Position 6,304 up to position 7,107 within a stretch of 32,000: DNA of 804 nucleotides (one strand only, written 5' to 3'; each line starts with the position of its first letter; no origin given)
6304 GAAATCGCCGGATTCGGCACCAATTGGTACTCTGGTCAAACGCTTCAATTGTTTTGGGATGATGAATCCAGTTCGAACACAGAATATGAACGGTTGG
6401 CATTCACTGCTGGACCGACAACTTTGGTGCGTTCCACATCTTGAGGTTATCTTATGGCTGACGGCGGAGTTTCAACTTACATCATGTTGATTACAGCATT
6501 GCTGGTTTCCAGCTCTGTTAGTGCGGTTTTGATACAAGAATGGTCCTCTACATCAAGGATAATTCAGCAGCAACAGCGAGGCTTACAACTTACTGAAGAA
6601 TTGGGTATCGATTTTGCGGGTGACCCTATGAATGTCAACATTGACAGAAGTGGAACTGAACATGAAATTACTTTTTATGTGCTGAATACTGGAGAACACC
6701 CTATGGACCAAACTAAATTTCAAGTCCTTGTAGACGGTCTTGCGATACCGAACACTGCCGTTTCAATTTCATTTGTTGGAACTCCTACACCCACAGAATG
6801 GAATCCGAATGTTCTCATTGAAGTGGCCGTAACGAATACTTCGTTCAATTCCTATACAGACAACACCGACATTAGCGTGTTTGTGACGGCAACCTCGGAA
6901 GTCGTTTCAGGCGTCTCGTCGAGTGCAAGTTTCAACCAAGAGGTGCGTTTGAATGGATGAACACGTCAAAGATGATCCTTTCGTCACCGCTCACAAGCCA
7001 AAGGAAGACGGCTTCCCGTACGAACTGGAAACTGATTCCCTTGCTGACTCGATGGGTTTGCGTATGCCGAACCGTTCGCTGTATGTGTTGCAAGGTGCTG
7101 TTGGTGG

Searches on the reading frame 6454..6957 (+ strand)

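Call 10: search_protein_families(library=pfam, proteins=[window:6454-6957:+], max_evalue=0.01)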
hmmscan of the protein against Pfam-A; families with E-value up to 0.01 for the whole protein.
window:6454-6957:+ (168 aa): 1 family
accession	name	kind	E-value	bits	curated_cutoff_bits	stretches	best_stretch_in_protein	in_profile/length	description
PF01917.21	Arch_flagellin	-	1.1e-10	42.6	29.5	1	4-147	3-153/162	Archaebacterial flagellin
